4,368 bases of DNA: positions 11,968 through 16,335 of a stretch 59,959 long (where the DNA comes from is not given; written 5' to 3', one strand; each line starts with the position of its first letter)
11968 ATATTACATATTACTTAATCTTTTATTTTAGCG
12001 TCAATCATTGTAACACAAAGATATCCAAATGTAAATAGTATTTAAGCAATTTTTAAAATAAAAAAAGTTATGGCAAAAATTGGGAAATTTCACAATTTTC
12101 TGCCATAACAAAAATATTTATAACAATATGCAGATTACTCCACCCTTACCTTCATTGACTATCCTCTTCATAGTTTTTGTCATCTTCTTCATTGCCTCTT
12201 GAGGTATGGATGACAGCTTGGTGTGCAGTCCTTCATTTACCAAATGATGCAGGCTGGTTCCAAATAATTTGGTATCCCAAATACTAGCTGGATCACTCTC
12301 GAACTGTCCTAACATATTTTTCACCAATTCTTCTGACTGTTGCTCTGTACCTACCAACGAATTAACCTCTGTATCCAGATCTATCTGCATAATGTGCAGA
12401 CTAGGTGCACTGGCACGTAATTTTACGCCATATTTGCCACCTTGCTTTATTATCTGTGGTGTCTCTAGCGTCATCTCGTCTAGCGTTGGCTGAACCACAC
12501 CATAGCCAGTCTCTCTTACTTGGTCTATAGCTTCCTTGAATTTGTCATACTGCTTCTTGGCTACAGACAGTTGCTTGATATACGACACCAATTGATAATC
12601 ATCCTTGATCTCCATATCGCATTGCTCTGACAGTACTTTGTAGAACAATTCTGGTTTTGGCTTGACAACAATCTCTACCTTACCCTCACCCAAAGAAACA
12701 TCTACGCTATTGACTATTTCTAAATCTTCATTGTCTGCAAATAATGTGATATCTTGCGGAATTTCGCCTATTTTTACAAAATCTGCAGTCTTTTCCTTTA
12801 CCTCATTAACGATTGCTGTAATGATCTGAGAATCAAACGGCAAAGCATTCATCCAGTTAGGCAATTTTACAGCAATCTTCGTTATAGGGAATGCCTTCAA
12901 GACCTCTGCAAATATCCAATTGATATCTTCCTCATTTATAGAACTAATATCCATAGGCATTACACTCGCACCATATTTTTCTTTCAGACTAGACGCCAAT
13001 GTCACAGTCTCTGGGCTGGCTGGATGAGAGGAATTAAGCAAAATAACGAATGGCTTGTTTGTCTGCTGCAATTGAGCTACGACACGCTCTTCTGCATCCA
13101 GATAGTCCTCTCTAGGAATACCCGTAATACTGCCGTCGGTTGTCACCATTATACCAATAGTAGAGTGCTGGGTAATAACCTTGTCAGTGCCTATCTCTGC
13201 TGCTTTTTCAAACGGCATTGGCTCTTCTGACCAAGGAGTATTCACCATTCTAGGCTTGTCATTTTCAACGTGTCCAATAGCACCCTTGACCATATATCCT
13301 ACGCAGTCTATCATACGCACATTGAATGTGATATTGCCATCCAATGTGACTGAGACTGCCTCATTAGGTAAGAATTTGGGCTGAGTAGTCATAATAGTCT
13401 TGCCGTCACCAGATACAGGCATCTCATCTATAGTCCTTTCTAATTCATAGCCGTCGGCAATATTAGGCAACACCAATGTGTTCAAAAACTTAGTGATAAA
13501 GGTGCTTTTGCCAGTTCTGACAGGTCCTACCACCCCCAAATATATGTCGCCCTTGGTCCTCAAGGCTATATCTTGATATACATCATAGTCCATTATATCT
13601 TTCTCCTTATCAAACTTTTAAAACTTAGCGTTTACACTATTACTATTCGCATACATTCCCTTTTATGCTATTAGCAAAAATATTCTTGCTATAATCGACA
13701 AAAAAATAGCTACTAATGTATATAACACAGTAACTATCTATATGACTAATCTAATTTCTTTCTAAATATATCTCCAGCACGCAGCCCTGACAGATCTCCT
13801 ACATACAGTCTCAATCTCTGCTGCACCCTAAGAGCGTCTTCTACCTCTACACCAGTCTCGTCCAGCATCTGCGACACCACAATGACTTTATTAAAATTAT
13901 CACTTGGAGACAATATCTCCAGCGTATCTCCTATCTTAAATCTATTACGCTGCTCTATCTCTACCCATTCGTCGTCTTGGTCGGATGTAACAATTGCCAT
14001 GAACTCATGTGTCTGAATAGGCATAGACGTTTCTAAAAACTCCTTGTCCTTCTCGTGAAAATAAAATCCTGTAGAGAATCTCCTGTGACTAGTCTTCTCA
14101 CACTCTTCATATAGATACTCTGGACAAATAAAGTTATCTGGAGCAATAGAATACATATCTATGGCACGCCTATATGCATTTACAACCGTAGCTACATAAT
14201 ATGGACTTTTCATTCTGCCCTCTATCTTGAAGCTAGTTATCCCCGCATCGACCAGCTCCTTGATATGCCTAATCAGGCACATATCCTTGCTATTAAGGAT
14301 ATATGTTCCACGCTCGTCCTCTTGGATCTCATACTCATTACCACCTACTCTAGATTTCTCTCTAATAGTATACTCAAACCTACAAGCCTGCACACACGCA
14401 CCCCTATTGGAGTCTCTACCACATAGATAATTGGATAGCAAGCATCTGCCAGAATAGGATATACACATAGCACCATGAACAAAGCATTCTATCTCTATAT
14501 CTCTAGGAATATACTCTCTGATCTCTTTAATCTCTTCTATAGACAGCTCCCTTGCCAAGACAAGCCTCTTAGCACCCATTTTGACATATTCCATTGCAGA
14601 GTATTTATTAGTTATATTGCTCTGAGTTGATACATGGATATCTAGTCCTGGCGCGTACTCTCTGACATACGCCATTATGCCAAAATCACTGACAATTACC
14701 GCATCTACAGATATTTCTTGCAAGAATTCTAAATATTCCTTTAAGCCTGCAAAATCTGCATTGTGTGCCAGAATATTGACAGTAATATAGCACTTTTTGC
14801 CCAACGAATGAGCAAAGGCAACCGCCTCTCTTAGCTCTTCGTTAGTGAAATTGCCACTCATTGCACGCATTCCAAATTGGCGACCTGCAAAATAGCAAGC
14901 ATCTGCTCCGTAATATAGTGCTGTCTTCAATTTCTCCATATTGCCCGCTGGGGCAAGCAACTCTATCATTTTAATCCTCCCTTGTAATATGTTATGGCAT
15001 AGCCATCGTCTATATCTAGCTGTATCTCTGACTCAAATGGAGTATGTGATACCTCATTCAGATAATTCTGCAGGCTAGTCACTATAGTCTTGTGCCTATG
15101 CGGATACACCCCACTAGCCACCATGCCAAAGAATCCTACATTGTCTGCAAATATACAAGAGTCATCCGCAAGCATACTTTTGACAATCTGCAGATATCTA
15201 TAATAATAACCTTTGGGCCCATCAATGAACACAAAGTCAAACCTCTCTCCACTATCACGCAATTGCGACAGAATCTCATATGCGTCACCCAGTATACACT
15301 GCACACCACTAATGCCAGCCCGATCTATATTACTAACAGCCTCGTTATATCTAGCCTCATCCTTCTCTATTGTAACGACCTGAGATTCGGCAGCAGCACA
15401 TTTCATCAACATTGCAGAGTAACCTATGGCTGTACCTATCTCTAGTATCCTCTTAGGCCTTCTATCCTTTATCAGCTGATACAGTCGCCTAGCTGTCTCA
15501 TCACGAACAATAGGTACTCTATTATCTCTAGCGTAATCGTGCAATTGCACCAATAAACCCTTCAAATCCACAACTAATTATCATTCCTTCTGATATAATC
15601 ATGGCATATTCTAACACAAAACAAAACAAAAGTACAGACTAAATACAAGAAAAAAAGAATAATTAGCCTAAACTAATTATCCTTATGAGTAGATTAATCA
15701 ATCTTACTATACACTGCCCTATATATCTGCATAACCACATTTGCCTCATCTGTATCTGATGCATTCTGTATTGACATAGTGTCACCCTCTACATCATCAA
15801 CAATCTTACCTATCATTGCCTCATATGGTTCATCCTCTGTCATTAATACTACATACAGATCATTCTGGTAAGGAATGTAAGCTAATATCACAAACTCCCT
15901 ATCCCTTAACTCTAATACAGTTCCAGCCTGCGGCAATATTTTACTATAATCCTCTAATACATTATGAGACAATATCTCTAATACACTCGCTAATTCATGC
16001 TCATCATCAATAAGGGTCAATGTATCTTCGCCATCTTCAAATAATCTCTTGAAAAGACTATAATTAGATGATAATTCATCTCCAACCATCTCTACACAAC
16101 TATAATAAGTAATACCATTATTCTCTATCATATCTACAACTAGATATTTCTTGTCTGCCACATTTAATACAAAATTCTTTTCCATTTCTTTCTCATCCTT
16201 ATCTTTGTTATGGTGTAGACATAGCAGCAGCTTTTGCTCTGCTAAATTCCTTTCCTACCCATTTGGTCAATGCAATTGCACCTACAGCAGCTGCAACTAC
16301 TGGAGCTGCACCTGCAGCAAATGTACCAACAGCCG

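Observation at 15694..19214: A duplicated two-gene module: a Gly/Ala-zipper membrane protein followed by a double-DUF1292-like acidic protein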

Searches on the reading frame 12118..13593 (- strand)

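Call 3: search_protein_families(library=pfam, proteins=[window:12118-13593:-], max_evalue=1)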
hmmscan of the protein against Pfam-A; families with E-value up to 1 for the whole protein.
window:12118-13593:- (491 aa): 5 families
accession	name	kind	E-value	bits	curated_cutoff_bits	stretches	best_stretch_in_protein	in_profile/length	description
PF09547.16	SpoIVA_ATPase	-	1.9e-110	368.3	26.6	1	2-236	3-237/237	Stage IV sporulation protein A, ATPase domain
PF20438.3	SpoIVA_middle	-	1.9e-58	197.9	25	1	237-415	1-179/179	Stage IV sporulation protein A, middle domain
PF20439.3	SpoIVA_C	-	3e-29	101.4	25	1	416-491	1-76/76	Sporulation stage IV protein A, C-terminal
PF01926.29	MMR_HSR1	-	0.043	14.4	21.9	1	20-187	3-112/113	50S ribosome-binding GTPase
PF15905.10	HMMR_N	-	0.19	11.6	30.1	1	326-362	215-252/330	Hyaluronan mediated motility receptor N-terminal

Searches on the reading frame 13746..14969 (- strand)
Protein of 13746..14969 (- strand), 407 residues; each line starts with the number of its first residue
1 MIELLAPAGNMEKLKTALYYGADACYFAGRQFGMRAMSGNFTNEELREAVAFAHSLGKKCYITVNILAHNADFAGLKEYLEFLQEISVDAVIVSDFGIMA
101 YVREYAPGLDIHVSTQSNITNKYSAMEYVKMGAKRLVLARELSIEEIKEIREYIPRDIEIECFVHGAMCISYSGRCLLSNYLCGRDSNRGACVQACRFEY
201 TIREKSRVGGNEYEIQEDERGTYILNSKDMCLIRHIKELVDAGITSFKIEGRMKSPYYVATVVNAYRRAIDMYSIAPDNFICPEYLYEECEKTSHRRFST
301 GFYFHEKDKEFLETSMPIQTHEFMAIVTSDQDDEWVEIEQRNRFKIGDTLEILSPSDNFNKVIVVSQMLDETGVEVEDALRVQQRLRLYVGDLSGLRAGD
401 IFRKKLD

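Call 3: search_protein_families(library=pfam, proteins=[window:13746-14969:-], max_evalue=1)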
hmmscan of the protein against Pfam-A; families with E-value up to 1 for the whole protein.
window:13746-14969:- (407 aa): 4 families
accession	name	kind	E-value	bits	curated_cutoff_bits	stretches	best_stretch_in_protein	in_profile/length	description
PF01136.24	Peptidase_U32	-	2.4e-94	315.4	22.4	1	75-308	3-232/233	Peptidase family U32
PF16325.11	Peptidase_U32_C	-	1.6e-16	60.7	28.2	1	320-403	2-83/83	Peptidase family U32 C-terminal domain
PF17191.10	RecG_wedge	-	0.14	12.2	23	1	130-159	7-36/162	RecG wedge domain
PF23013.2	IML1_N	-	0.21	12.3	27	0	330-383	16-70/89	IML1 N-terminal double psi beta barrel domain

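Call 19: find_related_loci(query=window:13746-14969:-, collection=genome_contigs, flank=10000)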
Query window:13746-14969:- (407 aa) in genome_contigs; peptide patterns used: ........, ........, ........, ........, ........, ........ (x = any residue, [..] = any of these).
599 stretches matched a pattern (row limit reached: there are more); 585 encode a relative of the query (tblastn E <= 1e-3); the best 80 are kept; 80 distinct loci.
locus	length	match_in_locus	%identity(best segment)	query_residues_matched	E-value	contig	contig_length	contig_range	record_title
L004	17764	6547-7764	88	1-406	0e+0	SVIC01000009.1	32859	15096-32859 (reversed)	MAG: Clostridiales bacterium isolate SIG400 NODE_28141_length_32859_cov_1.815899, whole genome shotgun sequence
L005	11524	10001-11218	80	1-406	0e+0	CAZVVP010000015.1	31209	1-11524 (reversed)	MAG TPA_asm: uncultured Christensenella sp. isolate SRP315200_co1_240 genome assembly, contig: NODE_2069_length_31209_co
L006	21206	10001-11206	70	1-406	0e+0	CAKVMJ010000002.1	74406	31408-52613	MAG: uncultured Clostridia bacterium isolate REFINED_METABAT215_TOP10_CONTIGS_1500_ASSEMBLY_K77_MERGED__Hadza_MoBio_hadz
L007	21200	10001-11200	71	1-406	0e+0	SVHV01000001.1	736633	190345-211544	MAG: Clostridiales bacterium isolate SIG393 NODE_4_length_736633_cov_6.986630, whole genome shotgun sequence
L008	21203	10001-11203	70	1-407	0e+0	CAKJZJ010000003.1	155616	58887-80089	Clostridiales bacterium isolate MAG-R023 genome assembly, contig: k141_163937, whole genome shotgun sequence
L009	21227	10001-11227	66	1-406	0e+0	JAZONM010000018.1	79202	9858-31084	MAG: Clostridia bacterium isolate T1900045639_YK20190333.MAGScoT_cleanbin_000015 SGB_8118_k141_1528755, whole genome sho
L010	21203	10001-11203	65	1-407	7e-178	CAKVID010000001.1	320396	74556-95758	MAG: uncultured Clostridia bacterium isolate REFINED_METABAT215_TOP10_CONTIGS_1500_ASSEMBLY_K77_MERGED__Hadza_MoBio_hadz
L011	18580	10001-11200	65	1-405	9e-175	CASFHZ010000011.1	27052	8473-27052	uncultured Christensenella sp. isolate SI.B35.metabat-bins.175 genome assembly, contig: SI.B35.metabat-bins.175.fa_k141_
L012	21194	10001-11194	64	2-404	2e-170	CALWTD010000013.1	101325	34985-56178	MAG: uncultured Clostridia bacterium isolate E10__bin279 genome assembly, contig: E10__k127_3536186, whole genome shotgu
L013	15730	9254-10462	60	2-404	2e-164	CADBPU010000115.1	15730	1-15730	MAG: uncultured Clostridiales bacterium isolate RUG14195 genome assembly, contig: RUG14195_asm_115, whole genome shotgun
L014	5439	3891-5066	60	2-403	3e-160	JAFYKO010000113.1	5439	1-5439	MAG: Clostridia bacterium isolate RGIG7175 Water_buffalos_Cecum-1__c674072, whole genome shotgun sequence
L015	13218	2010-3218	59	1-406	1e-156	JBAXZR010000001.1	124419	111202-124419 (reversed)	MAG: Clostridia bacterium isolate SO_2016_CLC_T1_49 scaffold00015_PH3_Jul14_2016, whole genome shotgun sequence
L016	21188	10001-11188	62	3-406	1e-153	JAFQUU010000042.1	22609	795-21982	MAG: Clostridia bacterium isolate RGIG2170 Goat_Colon.Co__c2239795, whole genome shotgun sequence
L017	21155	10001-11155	60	3-386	1e-153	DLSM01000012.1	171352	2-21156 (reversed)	MAG TPA_asm: Christensenella sp. UBA7862 UBA7862_contig_71, whole genome shotgun sequence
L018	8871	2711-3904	59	2-405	2e-152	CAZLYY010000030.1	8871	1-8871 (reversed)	MAG TPA_asm: uncultured Christensenella sp. isolate binchicken_co354_253 genome assembly, contig: NODE_9390_length_8871_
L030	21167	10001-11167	53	3-390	3e-132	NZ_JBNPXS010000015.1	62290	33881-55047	Desulfitispora alkaliphila strain DSM 22410 Ga0373196_15, whole genome shotgun sequence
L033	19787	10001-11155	52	3-388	1e-130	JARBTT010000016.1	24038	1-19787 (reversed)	MAG: Massilibacillus sp. isolate L_E1_T20_C_bin.151 scaffold_2483, whole genome shotgun sequence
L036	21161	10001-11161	53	3-390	1e-128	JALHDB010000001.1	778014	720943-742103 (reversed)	MAG: Negativicutes bacterium isolate 1-no_shock_S1_026 scaffold_0, whole genome shotgun sequence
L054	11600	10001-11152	51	3-388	3e-121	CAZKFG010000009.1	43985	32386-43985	MAG TPA_asm: uncultured Acidaminococcales bacterium isolate SRP242652_co2_110 genome assembly, contig: NODE_1029_length_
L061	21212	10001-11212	48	2-407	8e-120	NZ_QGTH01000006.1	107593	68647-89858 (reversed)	Finegoldia magna strain DSM 20470 Ga0244520_106, whole genome shotgun sequence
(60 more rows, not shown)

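Call 75: search_protein_families(library=pfam, proteins=[L004:5347-5598:+, L005:8785-9036:+], max_evalue=1)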
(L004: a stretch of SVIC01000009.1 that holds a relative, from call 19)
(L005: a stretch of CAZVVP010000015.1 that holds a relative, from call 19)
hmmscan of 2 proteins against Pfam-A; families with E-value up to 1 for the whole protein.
L004:5347-5598:+ (84 aa): 2 families
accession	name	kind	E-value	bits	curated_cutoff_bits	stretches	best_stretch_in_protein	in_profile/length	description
PF09079.17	Cdc6_C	-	0.073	13.5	25.1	1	21-73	8-62/96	CDC6, C terminal winged helix domain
PF18115.7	Tudor_3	-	0.088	13.1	25.8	1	24-58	13-45/52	DNA repair protein Crb2 Tudor domain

L005:8785-9036:+ (84 aa): 1 family
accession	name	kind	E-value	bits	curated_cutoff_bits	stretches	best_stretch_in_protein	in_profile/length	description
PF06445.20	GyrI-like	-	0.093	13.4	26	1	19-80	60-120/155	GyrI-like small molecule binding domain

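Call 79: search_protein_families(library=pfam, proteins=[L036:8370-9380:+, L033:8229-9392:+, L054:8952-9971:+, L030:8178-9227:+, L030:6854-8095:+, L030:6490-6768:+, L036:7941-8303:+, L061:6606-6848:+, L061:8970-9308:+, L061:6848-7300:+], max_evalue=0.001)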
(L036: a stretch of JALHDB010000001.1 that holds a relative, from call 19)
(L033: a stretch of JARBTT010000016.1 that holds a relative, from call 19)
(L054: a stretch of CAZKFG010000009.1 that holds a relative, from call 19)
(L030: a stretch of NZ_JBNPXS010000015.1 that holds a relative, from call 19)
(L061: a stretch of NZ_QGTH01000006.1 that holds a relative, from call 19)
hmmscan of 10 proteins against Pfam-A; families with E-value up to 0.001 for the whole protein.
L036:8370-9380:+ (336 aa): 1 family
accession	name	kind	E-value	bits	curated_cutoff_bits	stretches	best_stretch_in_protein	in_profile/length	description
PF02618.21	YceG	-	2.9e-91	306.2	32.4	1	44-332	1-274/275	YceG-like family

L033:8229-9392:+ (387 aa): 1 family
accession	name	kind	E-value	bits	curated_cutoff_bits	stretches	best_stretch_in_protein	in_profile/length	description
PF02618.21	YceG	-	1.3e-90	304.1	32.4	1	96-384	1-274/275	YceG-like family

L054:8952-9971:+ (339 aa): 1 family
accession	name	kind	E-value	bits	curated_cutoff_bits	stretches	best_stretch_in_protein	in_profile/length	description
PF02618.21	YceG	-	7e-85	285.3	32.4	1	46-335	1-274/275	YceG-like family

L030:8178-9227:+ (349 aa): 1 family
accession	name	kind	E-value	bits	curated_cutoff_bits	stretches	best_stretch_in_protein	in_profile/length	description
PF02618.21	YceG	-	4e-94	315.6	32.4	1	58-345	1-274/275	YceG-like family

L030:6854-8095:+ (413 aa): 2 families
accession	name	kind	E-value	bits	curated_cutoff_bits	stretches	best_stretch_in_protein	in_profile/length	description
PF04294.18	VanW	-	7.9e-48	161.7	27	1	235-363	2-130/130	VanW like protein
PF12229.13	PG_binding_4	-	8.7e-19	68.3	22.1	1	80-193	1-113/117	Putative peptidoglycan binding domain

L030:6490-6768:+ (92 aa): 1 family
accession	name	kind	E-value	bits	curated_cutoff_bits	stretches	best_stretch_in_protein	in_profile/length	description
PF06949.16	DUF1292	-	7.8e-22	78.4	24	1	17-85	1-72/75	Protein of unknown function (DUF1292)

L036:7941-8303:+ (120 aa): 1 family
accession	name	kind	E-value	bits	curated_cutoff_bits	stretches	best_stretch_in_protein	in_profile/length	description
PF06949.16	DUF1292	-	1.6e-09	38.9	24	1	30-114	1-75/75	Protein of unknown function (DUF1292)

L061:6606-6848:+ (80 aa): 1 family
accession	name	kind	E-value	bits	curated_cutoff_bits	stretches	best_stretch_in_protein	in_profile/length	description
PF06949.16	DUF1292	-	2.8e-07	31.7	24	1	9-74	1-74/75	Protein of unknown function (DUF1292)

L061:8970-9308:+ (112 aa): 1 family
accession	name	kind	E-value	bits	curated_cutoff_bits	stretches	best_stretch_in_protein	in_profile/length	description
PF06133.16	Com_YlbF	-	1.4e-19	71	23.9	1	5-107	3-104/105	Control of competence regulator ComK, YlbF/YmcA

L061:6848-7300:+ (150 aa): 1 family
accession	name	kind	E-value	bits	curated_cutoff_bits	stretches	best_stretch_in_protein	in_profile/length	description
PF01475.25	FUR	-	8.9e-40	136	23.1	1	13-135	2-121/121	Ferric uptake regulator family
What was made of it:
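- On MltG (YceG) as the membrane partner of DUF1292: Canonical neighbours in L030, L033, L036 and L054 do hit YceG at E 1e-85 to 1e-94 (call 79).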

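Call 84: search_solved_structures(query=L030:6490-6768:+, max_evalue=1)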
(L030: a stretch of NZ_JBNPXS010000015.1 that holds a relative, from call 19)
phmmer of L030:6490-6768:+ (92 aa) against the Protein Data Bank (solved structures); distinct sequences matched with E-value up to 1: 0.

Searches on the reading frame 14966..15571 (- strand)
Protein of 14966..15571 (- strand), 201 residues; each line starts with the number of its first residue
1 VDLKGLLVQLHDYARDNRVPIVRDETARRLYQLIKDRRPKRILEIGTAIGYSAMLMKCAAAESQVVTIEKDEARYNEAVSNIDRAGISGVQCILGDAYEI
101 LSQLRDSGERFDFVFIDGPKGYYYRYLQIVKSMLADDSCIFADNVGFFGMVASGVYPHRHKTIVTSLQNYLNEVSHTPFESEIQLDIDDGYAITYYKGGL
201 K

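Call 3: search_protein_families(library=pfam, proteins=[window:14966-15571:-], max_evalue=1)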
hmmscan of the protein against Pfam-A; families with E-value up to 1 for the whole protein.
window:14966-15571:- (201 aa): 12 families
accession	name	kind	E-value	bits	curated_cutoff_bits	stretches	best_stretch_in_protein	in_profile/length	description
PF01596.23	Methyltransf_3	-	6.3e-20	71.8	22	1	23-191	29-198/204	O-methyltransferase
PF13578.12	Methyltransf_24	-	3.6e-10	41.1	26.3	1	43-145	1-105/105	Methyltransferase domain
PF01135.25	PCMT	-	3.2e-06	27.5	20.3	1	32-98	67-134/210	Protein-L-isoaspartate(D-aspartate) O-methyltransferase (PCMT)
PF02390.23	Methyltransf_4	-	3.5e-05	23.8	24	1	42-104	5-67/173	Putative methyltransferase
PF01189.24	Methyltr_RsmB-F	-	8.4e-05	22.8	27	1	40-119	10-88/199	16S rRNA methyltransferase RsmB/F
PF03602.21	Cons_hypoth95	-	0.00017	21.7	24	1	63-136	65-144/182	Conserved hypothetical protein 95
PF13847.12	Methyltransf_31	-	0.00022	21.4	27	1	40-120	5-84/145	Methyltransferase domain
PF13649.12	Methyltransf_25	-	0.0038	18.3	27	1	42-116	1-70/97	Methyltransferase domain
PF05175.20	MTS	-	0.027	14.5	23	1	24-102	17-95/170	Methyltransferase small domain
PF09445.16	Methyltransf_15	-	0.033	14.2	22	1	61-121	21-82/165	RNA cap guanine-N2 methyltransferase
PF13489.12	Methyltransf_23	-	0.039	14.1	27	1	28-77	10-59/164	Methyltransferase domain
PF04989.18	RMNT_CmcI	-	0.053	13.7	23.2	1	31-81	25-79/206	Rhamnosyl O-methyltransferase/CmcI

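Call 51: find_related_loci(query=window:14966-15571:-, collection=metagenome_contigs, flank=10000)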
Query window:14966-15571:- (201 aa) in metagenome_contigs; peptide patterns used: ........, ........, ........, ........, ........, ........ (x = any residue, [..] = any of these).
600 stretches matched a pattern (row limit reached: there are more); 137 encode a relative of the query (tblastn E <= 1e-3); the best 80 are kept; 80 distinct loci.
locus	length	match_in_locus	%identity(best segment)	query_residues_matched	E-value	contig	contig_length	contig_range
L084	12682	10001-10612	35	3-198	7e-34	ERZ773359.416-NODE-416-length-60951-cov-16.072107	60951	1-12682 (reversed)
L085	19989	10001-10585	37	4-198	2e-31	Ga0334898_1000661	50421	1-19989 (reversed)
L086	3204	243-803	39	15-198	1e-29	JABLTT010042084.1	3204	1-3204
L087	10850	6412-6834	38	2-145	3e-26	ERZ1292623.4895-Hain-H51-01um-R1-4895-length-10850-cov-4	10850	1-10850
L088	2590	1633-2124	36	6-171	9e-25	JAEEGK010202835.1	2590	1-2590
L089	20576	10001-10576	31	14-197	3e-24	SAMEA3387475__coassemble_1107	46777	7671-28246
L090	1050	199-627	38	6-149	5e-24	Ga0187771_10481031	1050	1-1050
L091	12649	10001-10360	45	33-151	1e-21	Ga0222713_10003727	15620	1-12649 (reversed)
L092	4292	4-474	33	50-198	6e-21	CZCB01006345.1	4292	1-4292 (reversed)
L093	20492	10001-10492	35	27-193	8e-19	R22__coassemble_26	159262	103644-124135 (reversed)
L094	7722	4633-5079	29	2-148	9e-19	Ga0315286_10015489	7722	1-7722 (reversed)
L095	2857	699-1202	34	33-197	4e-18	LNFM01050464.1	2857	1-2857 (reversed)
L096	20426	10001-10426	32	3-145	7e-18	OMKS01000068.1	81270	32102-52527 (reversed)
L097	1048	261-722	34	33-190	7e-18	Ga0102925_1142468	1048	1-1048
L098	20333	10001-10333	40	40-149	2e-17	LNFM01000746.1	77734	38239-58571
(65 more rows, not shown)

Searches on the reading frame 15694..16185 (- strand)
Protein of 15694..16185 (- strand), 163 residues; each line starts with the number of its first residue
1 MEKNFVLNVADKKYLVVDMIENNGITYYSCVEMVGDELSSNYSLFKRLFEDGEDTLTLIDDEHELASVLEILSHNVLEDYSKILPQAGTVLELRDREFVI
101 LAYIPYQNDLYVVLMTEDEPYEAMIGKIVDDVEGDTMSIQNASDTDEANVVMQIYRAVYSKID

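Call 3: search_protein_families(library=pfam, proteins=[window:15694-16185:-], max_evalue=1)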
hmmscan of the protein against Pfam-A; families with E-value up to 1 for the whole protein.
window:15694-16185:- (163 aa): 1 family
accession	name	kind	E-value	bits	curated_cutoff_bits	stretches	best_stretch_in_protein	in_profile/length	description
PF06949.16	DUF1292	-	3.9e-09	37.7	24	2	96-157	6-72/75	Protein of unknown function (DUF1292)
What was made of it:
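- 15694..16185 (-): B-type small protein (163 aa, pI 4.1), tandem DUF1292, 22 nt after the large gene. Pfam PF06949 at 37.7 bits (call 3).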

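Call 4: search_protein_families(library=ncbifam, proteins=[window:15694-16185:-], max_evalue=1)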
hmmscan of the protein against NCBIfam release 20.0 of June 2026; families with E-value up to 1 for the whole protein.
window:15694-16185:- (163 aa): 0 families

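Call 70: search_protein_families(library=padloc, proteins=[window:15694-16185:-], max_evalue=1)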
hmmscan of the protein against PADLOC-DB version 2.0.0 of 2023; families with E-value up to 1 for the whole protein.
window:15694-16185:- (163 aa): 0 families

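Call 71: search_protein_families(library=phrogs, proteins=[window:15694-16185:-], max_evalue=1)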
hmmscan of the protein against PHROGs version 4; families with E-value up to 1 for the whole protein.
window:15694-16185:- (163 aa): 2 families
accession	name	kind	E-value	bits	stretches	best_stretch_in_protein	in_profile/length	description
phrog_30291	-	unknown function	0.12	13.6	1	101-150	16-66/87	-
phrog_7133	-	unknown function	0.2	12.8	1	117-162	24-68/127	-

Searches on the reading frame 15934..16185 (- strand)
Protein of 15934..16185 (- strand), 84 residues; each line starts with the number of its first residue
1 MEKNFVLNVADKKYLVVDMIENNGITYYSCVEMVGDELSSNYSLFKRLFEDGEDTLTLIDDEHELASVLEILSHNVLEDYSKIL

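Call 75: search_protein_families(library=pfam, proteins=[window:15934-16185:-], max_evalue=1)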
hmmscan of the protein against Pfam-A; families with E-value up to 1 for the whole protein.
window:15934-16185:- (84 aa): 1 family
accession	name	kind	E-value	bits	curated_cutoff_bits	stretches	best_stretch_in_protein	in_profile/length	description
PF06949.16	DUF1292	-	8.8e-05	23.7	24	1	13-72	7-70/75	Protein of unknown function (DUF1292)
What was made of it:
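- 15694..16185 (-): The N-terminal half alone scores 23.7 bits (call 75).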
